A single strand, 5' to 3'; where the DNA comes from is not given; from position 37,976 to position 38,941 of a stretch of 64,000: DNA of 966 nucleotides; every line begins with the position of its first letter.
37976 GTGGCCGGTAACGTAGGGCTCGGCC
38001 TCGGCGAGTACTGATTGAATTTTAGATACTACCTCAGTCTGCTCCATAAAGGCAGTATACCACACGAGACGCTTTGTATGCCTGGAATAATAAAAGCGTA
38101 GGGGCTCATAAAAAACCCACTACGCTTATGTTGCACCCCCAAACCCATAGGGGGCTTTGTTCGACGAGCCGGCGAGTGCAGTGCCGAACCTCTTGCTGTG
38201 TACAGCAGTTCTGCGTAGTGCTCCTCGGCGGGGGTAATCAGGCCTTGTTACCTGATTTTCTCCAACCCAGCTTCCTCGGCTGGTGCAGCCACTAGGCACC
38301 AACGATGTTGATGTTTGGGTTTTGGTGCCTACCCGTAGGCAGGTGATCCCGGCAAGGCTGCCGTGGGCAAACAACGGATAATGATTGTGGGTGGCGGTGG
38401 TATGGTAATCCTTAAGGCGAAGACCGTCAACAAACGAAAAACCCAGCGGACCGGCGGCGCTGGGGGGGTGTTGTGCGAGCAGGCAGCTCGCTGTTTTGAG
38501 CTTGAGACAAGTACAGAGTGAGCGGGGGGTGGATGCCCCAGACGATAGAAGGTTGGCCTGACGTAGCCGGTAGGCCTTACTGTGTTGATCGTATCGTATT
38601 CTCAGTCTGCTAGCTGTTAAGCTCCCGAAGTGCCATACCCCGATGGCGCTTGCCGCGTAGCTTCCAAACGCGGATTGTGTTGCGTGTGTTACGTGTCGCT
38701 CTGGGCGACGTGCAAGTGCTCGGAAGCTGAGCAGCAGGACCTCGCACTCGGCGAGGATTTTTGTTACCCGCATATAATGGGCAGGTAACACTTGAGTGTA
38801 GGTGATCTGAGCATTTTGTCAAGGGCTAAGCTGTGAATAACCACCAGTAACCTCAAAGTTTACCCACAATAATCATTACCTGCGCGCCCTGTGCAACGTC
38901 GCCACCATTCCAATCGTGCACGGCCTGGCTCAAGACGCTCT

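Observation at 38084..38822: About 700-nt region without convincing coding sequence, carrying its own near-consensus promoter and intrinsic terminator: candidate large structured ncRNA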

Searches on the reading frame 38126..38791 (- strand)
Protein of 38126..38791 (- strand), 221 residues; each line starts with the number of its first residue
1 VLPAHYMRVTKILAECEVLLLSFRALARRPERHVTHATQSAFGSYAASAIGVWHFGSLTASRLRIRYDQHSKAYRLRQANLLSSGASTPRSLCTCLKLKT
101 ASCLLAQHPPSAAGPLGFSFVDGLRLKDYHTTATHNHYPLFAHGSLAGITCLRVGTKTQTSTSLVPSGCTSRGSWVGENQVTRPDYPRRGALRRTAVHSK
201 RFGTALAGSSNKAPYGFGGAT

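Call 10: search_protein_families(library=pfam, proteins=[window:38126-38791:-], max_evalue=0.01)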
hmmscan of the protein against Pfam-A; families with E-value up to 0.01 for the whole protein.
window:38126-38791:- (221 aa): 0 families

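Call 14: find_homologous_proteins(query=window:38126-38791:-, max_evalue=0.01)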
Query window:38126-38791:- (221 aa): 1 proteins with E <= 0.01 among 762 candidates.
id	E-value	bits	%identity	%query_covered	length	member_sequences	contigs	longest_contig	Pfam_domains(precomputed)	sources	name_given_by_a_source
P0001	1.0e-138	478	100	97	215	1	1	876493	-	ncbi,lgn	-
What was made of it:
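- In a ~0.88-Mb genome (call 14), 800 nt of junk is unusual.
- Tried and rejected: Only the ORF itself was found (call 14).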

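Call 15: find_encoding_contigs(protein=P0001, flank=3000, max_places=5)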
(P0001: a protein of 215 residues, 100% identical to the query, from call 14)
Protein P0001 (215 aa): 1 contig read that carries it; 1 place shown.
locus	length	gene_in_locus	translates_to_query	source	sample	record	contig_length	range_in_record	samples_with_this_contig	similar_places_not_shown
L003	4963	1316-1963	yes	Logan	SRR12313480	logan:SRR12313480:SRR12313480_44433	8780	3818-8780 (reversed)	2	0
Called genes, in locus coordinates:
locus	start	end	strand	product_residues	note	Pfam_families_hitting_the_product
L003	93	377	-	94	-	PF01016:Ribosomal_L27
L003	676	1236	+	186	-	PF13529:Peptidase_C39_2 (faint)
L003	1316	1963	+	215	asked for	-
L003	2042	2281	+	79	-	PF01106:NifU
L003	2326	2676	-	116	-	-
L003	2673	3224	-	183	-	-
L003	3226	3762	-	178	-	PF05137:PilN (weak)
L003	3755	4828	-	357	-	PF11104:PilM_2, PF06723:MreB_Mbl (faint), PF14450:FtsA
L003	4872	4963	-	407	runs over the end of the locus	-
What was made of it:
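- A gene caller called it (call 15).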

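Call 80: search_protein_representatives(protein=window:38126-38791:-)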
Query: 221 residues. Proteins with E-value up to 0.001 (for the whole library): 3; up to 1e-10: 2; up to 1e-30: 1. The best 3 are listed.
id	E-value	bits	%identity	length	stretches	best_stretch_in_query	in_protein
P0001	3.2e-139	478.0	100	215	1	7-221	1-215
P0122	1.1e-20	90.6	27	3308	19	124-218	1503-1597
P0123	3.0e-04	36.9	36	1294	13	33-57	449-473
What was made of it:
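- On Protein-coding gene (the 221-aa ORF): Only the ORF itself is found (calls 14, 80).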

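Call 82: search_protein_families(library=pfam, proteins=[P0122, P0123], max_evalue=0.01)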
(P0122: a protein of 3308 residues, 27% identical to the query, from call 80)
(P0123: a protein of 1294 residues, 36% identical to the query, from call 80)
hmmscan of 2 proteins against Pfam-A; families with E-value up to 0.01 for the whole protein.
P0122 (3308 aa): 10 families
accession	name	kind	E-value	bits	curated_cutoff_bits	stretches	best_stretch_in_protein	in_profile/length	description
PF13585.12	CHU_C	-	1.5e-25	89.5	27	1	3212-3306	3-86/86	CHU_C Type IX secretion signal domain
PF10633.15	NPCBM_assoc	-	3.6e-13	49.9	24.4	0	2348-2365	57-74/78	NPCBM-associated, NEW3 domain of alpha-galactosidase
PF20009.4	GEVED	-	1.2e-11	45.7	24.4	1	358-434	1-78/78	GEVED domain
PF24163.2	HCP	-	2e-09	38.3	27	0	2343-2371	86-114/169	Head completion protein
PF00041.27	fn3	-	8.5e-07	29.5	25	1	2236-2282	34-82/84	Fibronectin type III domain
PF13895.12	Ig_2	-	2.1e-05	25.1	27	1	462-512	29-79/79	Immunoglobulin domain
PF16656.11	Pur_ac_phosph_N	-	0.00044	21.2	30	0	2245-2278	56-89/93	Purple acid Phosphatase, N-terminal domain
PF25059.1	FN3_DSCAM-DSCAML_C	-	0.002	18.8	39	0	2134-2199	17-83/89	DSCAM/DSCAML C-terminal Fn3-like domain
PF19153.5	DUF5835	-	0.0021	18.5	27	0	2314-2345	19-50/53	Family of unknown function (DUF5835)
PF22504.1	DUF6993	-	0.008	16.6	25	0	2309-2338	11-40/83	Domain of unknown function (DUF6993)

P0123 (1294 aa): 5 families
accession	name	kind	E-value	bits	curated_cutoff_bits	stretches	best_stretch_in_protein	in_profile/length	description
PF17803.7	Cadherin_4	-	6.4e-114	373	25.1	13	108-177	1-71/71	Bacterial cadherin-like domain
PF17963.7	Big_9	-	7.4e-46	155.4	23.6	12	216-311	1-89/89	Bacterial Ig domain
PF10651.15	BppU_N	-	5.2e-14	52.6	23.1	0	390-439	19-64/142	BppU N-terminal domain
PF07705.17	CARDB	-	1.3e-09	38.6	22.7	0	865-905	50-90/101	CARDB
PF14856.11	Hce2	-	2.4e-08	34.6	25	0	75-141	33-99/103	Pathogen effector; putative necrosis-inducing factor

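Call 90: list_cluster_members(proteins=[P0001, P0005, P0009, P0021, P0006, P0014])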
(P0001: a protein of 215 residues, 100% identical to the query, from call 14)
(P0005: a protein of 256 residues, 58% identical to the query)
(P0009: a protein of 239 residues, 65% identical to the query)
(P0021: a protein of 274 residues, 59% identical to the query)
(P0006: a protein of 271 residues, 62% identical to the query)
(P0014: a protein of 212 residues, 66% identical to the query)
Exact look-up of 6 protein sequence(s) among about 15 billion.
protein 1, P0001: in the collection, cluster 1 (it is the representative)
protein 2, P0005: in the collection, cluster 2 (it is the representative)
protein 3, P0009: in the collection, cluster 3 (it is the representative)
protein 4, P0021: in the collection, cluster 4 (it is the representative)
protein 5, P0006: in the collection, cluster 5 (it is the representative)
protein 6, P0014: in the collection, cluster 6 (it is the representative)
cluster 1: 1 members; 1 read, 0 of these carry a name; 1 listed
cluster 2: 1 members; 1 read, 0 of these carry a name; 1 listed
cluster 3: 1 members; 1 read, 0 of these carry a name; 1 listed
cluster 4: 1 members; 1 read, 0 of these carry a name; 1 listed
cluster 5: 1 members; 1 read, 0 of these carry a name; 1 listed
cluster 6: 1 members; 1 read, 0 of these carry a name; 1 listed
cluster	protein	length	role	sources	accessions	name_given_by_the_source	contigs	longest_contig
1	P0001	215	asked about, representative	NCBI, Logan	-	-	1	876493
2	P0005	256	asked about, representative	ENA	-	-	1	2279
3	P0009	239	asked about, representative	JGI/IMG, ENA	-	-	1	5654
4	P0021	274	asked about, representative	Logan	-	-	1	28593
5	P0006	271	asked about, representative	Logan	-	-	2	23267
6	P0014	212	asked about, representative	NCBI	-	-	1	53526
